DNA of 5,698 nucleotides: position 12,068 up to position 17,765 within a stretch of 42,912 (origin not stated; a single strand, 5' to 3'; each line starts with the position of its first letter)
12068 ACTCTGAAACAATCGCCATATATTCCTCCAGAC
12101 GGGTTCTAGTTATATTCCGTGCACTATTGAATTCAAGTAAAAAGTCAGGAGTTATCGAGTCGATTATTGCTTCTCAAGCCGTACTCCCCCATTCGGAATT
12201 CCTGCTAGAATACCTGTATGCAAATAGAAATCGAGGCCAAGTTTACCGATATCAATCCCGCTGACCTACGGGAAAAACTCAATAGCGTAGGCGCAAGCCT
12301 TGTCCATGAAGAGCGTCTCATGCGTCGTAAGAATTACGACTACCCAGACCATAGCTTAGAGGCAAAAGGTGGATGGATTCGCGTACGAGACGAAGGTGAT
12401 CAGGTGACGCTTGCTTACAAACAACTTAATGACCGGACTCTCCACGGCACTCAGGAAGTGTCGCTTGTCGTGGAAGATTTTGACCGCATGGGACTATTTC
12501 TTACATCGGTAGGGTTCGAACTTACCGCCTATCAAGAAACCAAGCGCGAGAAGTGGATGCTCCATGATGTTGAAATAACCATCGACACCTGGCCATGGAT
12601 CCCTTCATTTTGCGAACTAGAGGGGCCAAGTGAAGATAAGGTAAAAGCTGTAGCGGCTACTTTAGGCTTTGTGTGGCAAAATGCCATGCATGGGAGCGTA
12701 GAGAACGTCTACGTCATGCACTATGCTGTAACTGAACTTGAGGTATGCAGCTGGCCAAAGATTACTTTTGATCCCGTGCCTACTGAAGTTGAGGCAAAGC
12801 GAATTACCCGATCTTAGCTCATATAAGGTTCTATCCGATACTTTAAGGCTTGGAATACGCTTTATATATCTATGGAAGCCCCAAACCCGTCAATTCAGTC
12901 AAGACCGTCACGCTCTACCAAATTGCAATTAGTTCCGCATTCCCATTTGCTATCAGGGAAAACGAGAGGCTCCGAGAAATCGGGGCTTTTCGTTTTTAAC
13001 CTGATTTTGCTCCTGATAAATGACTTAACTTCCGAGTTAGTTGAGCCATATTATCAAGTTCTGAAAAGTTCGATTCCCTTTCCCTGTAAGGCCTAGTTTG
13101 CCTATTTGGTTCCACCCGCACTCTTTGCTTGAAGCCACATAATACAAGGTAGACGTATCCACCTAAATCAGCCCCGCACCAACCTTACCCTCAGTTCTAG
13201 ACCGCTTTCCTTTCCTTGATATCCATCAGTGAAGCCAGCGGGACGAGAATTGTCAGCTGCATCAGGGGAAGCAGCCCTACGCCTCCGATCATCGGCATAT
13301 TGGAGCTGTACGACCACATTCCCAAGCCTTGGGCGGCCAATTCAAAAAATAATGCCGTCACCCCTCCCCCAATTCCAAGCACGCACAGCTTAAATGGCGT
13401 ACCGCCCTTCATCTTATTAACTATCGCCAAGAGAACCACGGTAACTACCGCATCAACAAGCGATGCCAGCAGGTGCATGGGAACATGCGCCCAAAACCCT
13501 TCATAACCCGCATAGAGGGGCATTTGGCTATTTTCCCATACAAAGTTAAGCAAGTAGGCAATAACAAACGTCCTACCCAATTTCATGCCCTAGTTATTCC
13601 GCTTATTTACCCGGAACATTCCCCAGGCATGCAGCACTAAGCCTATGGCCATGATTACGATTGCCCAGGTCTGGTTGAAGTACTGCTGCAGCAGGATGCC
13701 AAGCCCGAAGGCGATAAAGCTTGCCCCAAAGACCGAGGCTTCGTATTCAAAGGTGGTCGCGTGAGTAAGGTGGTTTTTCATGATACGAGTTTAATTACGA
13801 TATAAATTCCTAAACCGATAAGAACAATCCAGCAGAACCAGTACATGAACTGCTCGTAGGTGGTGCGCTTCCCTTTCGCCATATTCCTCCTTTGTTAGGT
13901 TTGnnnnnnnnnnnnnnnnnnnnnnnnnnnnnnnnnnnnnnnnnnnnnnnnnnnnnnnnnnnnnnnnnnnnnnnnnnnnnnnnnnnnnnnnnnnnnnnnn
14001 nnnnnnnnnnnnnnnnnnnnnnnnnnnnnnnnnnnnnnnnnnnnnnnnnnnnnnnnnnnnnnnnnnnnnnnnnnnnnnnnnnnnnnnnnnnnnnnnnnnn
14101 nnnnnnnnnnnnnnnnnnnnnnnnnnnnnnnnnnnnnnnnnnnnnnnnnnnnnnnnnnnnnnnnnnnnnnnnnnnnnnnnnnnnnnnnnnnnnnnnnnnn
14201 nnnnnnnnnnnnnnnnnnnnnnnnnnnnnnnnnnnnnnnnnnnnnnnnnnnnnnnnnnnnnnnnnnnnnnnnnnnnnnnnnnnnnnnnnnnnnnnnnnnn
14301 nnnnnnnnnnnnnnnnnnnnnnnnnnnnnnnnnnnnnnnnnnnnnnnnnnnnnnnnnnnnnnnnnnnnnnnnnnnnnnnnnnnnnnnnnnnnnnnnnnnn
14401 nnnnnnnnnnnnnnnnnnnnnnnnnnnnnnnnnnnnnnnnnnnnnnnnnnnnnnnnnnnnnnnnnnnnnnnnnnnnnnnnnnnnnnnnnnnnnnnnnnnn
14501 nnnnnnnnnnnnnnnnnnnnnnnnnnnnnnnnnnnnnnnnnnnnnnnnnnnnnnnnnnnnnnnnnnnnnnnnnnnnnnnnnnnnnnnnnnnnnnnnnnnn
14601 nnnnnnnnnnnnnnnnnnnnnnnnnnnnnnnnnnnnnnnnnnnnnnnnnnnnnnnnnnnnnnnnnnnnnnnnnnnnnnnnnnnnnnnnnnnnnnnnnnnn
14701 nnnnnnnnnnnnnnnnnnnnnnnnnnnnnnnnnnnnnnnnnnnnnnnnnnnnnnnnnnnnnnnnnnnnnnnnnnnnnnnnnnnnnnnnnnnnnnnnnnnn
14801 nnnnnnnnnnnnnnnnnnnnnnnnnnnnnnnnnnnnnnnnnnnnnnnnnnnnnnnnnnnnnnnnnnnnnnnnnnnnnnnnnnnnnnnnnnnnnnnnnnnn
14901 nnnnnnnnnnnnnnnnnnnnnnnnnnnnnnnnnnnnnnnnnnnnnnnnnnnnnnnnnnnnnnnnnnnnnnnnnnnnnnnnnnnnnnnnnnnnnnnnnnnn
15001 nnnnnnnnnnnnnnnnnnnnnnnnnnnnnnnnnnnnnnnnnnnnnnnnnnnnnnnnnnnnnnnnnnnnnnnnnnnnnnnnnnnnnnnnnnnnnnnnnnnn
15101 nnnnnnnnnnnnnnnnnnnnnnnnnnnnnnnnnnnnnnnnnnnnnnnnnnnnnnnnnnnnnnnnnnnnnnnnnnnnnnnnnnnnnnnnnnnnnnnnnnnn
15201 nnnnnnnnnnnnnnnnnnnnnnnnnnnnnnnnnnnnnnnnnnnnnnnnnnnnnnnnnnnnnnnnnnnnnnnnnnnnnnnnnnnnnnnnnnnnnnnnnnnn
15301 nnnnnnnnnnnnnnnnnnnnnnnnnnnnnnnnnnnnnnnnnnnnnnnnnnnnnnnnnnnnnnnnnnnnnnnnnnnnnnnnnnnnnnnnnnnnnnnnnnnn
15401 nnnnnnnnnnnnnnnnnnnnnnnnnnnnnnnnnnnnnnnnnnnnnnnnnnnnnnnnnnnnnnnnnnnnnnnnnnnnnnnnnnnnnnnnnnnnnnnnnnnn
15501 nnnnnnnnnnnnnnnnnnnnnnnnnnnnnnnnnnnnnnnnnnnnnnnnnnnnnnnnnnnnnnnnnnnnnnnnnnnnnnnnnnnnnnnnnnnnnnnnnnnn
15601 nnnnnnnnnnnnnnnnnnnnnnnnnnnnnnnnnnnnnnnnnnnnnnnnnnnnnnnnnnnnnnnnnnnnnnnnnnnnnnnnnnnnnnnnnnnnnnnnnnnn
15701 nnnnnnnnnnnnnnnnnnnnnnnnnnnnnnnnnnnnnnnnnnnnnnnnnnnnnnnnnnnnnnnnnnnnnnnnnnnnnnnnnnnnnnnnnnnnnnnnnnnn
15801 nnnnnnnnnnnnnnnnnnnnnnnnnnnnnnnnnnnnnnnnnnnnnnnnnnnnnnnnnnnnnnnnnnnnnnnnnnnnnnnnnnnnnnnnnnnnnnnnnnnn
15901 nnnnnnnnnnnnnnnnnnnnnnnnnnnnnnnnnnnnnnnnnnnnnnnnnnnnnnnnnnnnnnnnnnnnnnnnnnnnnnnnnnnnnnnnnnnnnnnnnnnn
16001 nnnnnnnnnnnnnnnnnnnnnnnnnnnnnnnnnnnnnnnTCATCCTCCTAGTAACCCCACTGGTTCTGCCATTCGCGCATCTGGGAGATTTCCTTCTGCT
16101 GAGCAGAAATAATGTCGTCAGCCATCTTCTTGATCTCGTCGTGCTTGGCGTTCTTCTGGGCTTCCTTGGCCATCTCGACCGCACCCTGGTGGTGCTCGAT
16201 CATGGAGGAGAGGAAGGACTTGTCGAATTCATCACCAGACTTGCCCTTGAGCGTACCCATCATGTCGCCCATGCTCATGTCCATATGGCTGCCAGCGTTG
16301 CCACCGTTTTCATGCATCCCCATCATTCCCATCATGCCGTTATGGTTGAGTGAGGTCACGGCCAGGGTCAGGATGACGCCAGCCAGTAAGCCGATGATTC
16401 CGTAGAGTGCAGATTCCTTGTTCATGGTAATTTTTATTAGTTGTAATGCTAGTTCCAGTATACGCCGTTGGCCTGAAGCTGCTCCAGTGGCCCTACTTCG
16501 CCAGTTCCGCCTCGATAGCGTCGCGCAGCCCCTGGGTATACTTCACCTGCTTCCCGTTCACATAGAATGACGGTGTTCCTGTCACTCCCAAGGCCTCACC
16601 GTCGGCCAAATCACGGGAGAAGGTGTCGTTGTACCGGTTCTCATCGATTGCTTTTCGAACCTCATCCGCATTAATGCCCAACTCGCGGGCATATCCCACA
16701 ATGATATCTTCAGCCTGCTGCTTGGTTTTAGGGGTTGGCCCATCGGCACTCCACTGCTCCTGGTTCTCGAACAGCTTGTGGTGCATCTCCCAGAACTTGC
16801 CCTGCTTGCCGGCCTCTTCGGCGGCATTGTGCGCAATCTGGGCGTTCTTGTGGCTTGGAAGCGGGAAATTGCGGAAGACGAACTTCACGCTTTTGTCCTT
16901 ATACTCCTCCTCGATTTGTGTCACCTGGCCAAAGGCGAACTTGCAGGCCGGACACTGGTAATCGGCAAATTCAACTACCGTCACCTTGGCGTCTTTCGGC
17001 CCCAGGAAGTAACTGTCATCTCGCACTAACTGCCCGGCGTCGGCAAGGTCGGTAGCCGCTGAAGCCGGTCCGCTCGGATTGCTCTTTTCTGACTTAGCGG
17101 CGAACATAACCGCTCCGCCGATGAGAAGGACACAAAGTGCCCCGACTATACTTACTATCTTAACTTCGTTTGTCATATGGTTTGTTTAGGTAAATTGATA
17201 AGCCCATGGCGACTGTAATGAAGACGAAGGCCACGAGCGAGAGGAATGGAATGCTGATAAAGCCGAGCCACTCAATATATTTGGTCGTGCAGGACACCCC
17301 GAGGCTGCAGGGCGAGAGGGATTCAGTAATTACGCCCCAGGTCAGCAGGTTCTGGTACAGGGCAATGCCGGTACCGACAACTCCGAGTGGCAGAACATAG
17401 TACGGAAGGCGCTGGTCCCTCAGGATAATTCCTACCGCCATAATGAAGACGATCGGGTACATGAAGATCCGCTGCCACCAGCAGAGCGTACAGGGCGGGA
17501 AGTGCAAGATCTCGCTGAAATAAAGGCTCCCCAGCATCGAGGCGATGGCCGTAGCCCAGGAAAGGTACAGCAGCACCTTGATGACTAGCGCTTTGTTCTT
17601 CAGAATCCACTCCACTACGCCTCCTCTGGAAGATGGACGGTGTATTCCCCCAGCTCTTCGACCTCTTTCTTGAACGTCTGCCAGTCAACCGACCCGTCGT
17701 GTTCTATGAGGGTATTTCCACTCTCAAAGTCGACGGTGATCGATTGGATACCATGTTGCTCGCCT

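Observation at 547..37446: Two paralogous serine-recombinase modules in tandem form one 37 kb island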

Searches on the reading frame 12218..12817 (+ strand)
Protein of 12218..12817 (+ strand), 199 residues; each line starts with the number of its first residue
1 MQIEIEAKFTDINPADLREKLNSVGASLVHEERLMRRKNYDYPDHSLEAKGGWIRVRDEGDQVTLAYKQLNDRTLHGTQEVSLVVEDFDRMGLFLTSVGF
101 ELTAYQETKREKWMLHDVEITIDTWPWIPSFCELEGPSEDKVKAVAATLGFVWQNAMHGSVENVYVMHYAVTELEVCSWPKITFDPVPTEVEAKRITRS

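Call 4: search_protein_families(library=pfam, proteins=[window:12218-12817:+], max_evalue=0.01)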
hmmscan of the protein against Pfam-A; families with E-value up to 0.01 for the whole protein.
window:12218-12817:+ (199 aa): 1 family
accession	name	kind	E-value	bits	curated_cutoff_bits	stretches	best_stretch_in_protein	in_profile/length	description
PF01928.26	CYTH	-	2e-11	44.5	23.2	1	3-141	2-150/179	CYTH domain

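Call 36: search_protein_families(library=padloc, proteins=[window:12218-12817:+], max_evalue=0.001)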
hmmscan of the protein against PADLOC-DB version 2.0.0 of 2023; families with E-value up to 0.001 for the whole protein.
window:12218-12817:+ (199 aa): 0 families

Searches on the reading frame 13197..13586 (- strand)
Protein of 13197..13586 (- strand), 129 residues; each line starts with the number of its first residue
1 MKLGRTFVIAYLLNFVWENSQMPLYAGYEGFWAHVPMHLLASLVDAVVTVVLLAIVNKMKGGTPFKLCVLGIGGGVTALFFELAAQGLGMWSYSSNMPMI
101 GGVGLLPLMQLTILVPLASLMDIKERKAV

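Call 5: search_protein_families(library=pfam, proteins=[window:13197-13586:-], max_evalue=0.01)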
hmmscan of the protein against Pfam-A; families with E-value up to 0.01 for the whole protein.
window:13197-13586:- (129 aa): 1 family
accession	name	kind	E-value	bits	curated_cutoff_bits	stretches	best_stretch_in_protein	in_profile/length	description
PF22497.1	DUF6989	-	4.8e-06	26.8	27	1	31-110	24-101/146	Domain of unknown function (DUF6989)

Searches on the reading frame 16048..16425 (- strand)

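Call 5: search_protein_families(library=pfam, proteins=[window:16048-16425:-], max_evalue=0.01)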
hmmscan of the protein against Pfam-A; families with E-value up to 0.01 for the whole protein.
window:16048-16425:- (125 aa): 2 families
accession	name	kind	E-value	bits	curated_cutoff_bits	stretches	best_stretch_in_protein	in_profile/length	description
PF03713.19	DUF305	-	9.6e-23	81.4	27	1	35-119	66-150/151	Domain of unknown function (DUF305)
PF13628.12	DUF4142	-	2.6e-10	41.2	27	1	47-114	66-133/138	Domain of unknown function (DUF4142)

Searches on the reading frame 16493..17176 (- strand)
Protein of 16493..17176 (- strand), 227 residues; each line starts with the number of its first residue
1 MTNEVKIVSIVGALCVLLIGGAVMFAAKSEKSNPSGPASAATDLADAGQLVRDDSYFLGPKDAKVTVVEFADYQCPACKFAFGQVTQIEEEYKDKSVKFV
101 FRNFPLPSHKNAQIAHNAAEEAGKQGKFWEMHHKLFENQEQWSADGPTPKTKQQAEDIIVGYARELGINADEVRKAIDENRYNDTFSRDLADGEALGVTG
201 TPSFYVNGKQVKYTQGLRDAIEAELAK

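Call 5: search_protein_families(library=pfam, proteins=[window:16493-17176:-], max_evalue=0.01)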
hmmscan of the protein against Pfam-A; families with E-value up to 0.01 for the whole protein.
window:16493-17176:- (227 aa): 3 families
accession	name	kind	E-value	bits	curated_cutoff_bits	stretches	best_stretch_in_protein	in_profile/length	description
PF13462.12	Thioredoxin_4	-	7.4e-29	101.5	23.2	1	55-213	5-152/165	Thioredoxin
PF01323.26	DSBA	-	1.4e-19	71.1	25.6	1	66-211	1-177/191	DSBA-like thioredoxin domain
PF00085.26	Thioredoxin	-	0.0051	17.2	23.5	0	63-100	18-54/103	Thioredoxin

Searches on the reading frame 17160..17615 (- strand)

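Call 5: search_protein_families(library=pfam, proteins=[window:17160-17615:-], max_evalue=0.01)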
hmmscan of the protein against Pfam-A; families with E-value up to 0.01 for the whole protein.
window:17160-17615:- (151 aa): 1 family
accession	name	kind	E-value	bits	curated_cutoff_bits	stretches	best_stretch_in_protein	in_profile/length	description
PF02600.21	DsbB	-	2.3e-13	51.2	22.1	1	15-137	4-145/148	Disulfide bond formation protein DsbB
